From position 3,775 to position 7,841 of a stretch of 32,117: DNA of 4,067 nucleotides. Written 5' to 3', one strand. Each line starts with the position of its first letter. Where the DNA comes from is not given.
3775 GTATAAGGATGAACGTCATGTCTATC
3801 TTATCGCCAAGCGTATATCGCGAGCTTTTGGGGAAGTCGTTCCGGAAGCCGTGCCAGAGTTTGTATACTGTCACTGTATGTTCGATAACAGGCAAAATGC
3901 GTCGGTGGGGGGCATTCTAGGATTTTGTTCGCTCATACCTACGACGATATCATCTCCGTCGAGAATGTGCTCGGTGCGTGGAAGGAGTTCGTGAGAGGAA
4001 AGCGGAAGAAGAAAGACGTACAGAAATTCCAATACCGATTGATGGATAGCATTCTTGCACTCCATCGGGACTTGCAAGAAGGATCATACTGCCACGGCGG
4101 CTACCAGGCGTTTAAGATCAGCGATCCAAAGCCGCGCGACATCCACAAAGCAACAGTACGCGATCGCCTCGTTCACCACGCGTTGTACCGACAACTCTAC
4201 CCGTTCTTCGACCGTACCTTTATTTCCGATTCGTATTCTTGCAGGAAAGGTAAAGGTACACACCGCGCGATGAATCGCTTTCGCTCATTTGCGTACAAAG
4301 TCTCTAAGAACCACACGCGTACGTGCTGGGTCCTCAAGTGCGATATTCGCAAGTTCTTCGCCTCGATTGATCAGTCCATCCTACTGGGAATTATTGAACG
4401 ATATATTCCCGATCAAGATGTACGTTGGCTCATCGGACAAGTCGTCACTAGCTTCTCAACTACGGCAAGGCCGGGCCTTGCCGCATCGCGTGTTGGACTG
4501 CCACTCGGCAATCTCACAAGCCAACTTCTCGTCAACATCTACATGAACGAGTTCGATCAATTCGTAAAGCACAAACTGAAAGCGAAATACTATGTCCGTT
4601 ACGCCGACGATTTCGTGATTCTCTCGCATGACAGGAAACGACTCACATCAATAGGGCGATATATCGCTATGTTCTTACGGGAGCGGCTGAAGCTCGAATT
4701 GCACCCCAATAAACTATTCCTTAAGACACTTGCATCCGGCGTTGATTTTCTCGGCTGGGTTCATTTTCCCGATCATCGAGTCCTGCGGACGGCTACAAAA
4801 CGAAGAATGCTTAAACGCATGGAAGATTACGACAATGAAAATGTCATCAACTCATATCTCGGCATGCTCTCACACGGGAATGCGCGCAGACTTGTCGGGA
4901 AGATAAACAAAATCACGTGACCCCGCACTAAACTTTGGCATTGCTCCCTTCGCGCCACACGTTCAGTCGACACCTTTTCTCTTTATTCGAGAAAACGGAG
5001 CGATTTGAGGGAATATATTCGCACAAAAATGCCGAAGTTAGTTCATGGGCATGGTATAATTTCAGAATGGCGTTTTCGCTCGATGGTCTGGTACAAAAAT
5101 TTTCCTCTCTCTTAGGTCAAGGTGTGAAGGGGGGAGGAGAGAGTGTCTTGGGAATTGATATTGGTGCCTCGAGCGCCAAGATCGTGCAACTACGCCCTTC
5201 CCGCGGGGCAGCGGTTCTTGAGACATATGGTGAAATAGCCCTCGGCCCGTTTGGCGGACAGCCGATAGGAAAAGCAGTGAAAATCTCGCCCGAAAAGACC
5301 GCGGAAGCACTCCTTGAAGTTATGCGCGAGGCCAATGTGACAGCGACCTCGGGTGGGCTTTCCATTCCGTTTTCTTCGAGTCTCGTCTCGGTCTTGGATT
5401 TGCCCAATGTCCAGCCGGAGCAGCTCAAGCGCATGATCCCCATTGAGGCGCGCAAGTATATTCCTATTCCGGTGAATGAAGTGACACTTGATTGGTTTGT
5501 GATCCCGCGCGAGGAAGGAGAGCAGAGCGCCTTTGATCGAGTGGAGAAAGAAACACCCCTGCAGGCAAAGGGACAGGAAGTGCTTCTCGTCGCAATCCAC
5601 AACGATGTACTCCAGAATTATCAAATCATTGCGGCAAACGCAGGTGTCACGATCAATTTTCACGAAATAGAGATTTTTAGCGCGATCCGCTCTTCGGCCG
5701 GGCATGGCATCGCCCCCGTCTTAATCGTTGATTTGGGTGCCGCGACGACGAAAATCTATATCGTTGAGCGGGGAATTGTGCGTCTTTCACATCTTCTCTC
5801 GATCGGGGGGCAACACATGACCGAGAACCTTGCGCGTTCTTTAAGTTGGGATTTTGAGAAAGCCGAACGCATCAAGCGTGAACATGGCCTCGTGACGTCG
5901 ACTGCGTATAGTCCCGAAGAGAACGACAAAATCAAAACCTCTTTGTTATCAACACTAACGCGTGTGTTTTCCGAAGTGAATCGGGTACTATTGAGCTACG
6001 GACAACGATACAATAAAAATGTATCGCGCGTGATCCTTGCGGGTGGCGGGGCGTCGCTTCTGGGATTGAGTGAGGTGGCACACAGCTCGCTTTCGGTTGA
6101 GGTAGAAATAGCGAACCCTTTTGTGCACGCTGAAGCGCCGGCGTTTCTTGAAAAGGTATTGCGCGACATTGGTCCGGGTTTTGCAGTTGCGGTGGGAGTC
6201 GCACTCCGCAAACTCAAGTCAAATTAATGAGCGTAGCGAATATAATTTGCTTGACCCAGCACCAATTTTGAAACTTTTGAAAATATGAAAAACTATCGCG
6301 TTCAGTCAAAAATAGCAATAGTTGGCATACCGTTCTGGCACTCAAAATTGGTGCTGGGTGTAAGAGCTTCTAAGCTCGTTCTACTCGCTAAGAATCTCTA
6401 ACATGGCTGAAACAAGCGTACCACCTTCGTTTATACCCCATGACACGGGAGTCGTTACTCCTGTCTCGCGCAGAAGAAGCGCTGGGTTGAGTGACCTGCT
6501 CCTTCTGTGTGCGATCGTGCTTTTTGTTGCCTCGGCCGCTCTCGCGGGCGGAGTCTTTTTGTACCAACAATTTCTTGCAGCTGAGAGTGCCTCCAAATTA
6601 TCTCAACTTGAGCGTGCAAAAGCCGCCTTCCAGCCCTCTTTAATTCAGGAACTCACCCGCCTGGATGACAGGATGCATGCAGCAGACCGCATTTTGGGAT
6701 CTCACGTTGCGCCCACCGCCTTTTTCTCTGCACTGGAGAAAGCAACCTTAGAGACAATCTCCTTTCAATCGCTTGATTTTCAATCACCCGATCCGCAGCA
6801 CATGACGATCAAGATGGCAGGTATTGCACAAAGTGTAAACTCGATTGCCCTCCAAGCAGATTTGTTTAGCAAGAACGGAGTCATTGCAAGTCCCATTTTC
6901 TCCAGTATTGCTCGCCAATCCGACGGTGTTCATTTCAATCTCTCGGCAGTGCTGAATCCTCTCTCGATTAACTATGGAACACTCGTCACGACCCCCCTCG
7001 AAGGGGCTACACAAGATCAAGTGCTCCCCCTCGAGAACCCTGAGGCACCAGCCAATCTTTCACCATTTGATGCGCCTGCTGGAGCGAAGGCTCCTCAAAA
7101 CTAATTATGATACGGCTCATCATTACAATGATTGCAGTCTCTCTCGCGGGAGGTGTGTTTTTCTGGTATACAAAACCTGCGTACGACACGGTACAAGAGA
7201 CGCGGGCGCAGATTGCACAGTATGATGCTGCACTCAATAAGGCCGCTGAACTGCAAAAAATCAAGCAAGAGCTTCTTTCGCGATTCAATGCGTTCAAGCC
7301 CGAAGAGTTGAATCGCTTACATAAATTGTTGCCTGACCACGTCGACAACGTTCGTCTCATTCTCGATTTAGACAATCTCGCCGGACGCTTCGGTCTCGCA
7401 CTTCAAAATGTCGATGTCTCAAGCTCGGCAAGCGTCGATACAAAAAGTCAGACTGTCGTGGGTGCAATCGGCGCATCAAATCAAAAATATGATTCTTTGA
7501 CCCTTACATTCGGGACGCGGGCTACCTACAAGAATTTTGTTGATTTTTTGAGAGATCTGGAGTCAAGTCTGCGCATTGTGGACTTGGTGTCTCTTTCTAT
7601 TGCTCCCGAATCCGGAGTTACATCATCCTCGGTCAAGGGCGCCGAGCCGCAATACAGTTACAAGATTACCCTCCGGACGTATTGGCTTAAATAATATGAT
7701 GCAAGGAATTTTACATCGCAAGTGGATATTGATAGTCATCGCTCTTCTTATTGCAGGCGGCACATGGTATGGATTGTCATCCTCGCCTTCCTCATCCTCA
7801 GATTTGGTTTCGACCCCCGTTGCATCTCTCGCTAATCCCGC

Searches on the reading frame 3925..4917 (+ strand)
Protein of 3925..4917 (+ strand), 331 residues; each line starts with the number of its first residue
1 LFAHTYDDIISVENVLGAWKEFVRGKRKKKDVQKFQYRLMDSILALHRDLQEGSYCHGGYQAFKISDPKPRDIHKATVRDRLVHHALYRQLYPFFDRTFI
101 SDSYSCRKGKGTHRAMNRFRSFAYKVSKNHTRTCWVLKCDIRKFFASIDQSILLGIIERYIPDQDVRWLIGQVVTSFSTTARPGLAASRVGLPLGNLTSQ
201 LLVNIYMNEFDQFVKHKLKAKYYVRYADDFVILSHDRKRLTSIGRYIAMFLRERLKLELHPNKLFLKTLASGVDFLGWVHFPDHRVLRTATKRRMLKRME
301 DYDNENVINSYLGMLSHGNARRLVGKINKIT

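Call 5: search_protein_families(library=pfam, proteins=[window:3925-4917:+], max_evalue=0.01)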
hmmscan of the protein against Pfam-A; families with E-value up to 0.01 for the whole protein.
window:3925-4917:+ (331 aa): 1 family
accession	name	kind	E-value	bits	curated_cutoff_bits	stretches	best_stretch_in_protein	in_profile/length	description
PF00078.32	RVT_1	-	1.4e-23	84.1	29.6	1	70-278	9-203/205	Reverse transcriptase (RNA-dependent DNA polymerase)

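Call 16: find_encoding_contigs(protein=window:3925-4917:+, flank=6000, max_places=10)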
Protein window:3925-4917:+ (331 aa): no gene with exactly this product is on record in the collection.

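Call 62: search_protein_families(library=ncbifam, proteins=[window:3925-4917:+], max_evalue=0.01)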
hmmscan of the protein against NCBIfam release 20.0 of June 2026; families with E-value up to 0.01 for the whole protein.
window:3925-4917:+ (331 aa): 8 families
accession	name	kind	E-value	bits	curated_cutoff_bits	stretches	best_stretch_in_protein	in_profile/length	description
TIGR04416.1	group_II_RT_mat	equivalog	2.7e-42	145.2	300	1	29-295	22-282/353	group II intron reverse transcriptase/maturase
NF041747.1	Drt3a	equivalog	8.3e-20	71.5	200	1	133-265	110-236/412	antiviral reverse transcriptase Drt3a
NF038233.2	retron_St85_RT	exception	3.6e-17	62.6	235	1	125-295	80-245/289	retron St85 family RNA-directed DNA polymerase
NF041746.1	Drt2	equivalog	1.6e-14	54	390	1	188-300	220-341/416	antiviral reverse transcriptase Drt2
NF042941.1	Retron_TIR_antiphage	equivalog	4.7e-07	29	600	1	126-241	84-191/464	TIR domain-containing anti-phage reverse transcriptase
TIGR04499.1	abortive_AbiA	subfamily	6.2e-05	21.9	250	1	117-239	129-257/615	AbiA family abortive infection protein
NF041750.1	Drt5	equivalog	7.5e-05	21.9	550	1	108-253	102-238/484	antiviral reverse transcriptase Drt5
NF041749.1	Drt4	equivalog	0.0016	17.5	450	1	189-269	192-269/489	antiviral reverse transcriptase Drt4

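Call 63: search_protein_families(library=phrogs, proteins=[window:3925-4917:+], max_evalue=0.01)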
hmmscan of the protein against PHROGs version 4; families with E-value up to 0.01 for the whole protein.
window:3925-4917:+ (331 aa): 2 families
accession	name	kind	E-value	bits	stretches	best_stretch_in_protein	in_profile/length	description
phrog_1423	-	DNA, RNA and nucleotide metabolism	4.9e-108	363.6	1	2-329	99-436/1040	Reverse transcriptase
phrog_2825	-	DNA, RNA and nucleotide metabolism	6.3e-10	39.7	1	124-330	100-296/336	polymerase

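Call 77: search_solved_structures(query=window:3925-4917:+, max_evalue=0.00001, show_alignments=1)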
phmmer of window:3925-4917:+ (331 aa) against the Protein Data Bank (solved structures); distinct sequences matched with E-value up to 0.00001: 9.
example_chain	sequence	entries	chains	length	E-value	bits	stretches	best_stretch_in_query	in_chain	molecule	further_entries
8ub7_A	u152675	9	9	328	1.5e-42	149.4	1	6-302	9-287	Reverse transcriptase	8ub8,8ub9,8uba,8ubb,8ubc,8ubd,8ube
5hhl_A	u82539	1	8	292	1.5e-20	77.1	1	6-286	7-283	Retron-type reverse transcriptase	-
7uim_D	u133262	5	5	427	3.2e-20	76.1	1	6-288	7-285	Group II intron reverse transcriptase/maturase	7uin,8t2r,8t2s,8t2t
5hhj_A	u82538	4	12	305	3.5e-19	72.6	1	7-283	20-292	Retron-type reverse transcriptase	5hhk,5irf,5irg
6ar1_A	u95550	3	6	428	1.2e-17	67.6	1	45-299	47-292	GsI-IIC RT | Trt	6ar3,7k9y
5g2x_C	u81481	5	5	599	1.2e-13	54.5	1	64-222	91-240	GROUP II INTRON-ENCODED PROTEIN LTRA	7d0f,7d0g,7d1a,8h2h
6me0_C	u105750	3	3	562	5.4e-12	49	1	69-279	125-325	Maturase reverse transcriptase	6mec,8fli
7kft_D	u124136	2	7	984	1.6e-11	47.4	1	27-286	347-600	Cas6-RT-Cas1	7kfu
8bgj_A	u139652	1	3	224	2.4e-09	40.4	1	134-278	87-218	RNA-directed DNA polymerase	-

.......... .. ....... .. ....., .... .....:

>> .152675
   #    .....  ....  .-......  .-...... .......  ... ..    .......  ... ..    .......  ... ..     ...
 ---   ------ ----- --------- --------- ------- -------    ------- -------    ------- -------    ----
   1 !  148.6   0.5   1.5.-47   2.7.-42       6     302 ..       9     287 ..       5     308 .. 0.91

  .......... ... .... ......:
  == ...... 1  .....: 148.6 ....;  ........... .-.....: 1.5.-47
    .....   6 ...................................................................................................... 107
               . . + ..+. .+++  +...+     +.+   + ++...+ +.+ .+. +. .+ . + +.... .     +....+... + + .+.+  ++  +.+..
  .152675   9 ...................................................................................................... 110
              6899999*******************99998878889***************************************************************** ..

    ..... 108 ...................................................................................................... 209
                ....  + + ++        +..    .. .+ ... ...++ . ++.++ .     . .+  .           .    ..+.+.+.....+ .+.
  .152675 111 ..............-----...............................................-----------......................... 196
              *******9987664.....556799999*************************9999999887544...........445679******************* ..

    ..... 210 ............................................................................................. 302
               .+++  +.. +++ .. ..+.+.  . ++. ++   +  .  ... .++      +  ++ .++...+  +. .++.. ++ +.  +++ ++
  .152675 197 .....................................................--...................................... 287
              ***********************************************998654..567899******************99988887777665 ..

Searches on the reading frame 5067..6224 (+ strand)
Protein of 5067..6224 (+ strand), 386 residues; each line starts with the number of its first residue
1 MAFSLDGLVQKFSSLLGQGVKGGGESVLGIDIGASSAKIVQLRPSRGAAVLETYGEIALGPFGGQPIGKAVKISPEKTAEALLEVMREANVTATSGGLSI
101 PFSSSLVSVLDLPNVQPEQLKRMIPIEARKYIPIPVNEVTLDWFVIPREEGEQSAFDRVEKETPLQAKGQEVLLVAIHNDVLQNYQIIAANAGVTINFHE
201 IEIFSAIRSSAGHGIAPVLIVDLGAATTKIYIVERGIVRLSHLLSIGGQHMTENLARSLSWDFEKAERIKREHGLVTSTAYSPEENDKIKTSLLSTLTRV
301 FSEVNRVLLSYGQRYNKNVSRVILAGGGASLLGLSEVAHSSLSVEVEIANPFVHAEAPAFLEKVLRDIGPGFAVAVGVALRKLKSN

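Call 61: search_protein_families(library=pfam, proteins=[window:5067-6224:+], max_evalue=0.001)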
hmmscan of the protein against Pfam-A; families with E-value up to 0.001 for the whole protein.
window:5067-6224:+ (386 aa): 3 families
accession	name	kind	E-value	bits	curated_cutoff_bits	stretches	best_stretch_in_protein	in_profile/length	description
PF11104.14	PilM_2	-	3e-32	112.3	27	1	29-382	1-339/340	Type IV pilus assembly protein PilM;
PF14450.12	FtsA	-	8.7e-20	71.8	31.8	1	220-361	2-114/127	Cell division protein FtsA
PF06723.19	MreB_Mbl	-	6.4e-07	28.9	27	0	286-350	239-305/327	MreB/Mbl protein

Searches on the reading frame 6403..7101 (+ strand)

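Call 61: search_protein_families(library=pfam, proteins=[window:6403-7101:+], max_evalue=0.001)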
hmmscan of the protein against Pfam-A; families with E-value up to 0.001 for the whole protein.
window:6403-7101:+ (233 aa): 1 family
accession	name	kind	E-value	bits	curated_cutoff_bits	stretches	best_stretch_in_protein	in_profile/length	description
PF05137.18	PilN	-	0.00045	20.6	22.8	1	107-183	2-77/78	Fimbrial assembly protein (PilN)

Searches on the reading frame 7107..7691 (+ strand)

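Call 61: search_protein_families(library=pfam, proteins=[window:7107-7691:+], max_evalue=0.001)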
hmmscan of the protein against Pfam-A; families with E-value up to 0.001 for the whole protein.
window:7107-7691:+ (195 aa): 1 family
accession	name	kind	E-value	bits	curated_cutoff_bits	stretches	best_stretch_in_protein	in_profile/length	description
PF04350.18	PilO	-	3e-06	27.9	22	1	35-193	11-142/145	Pilus assembly protein, PilO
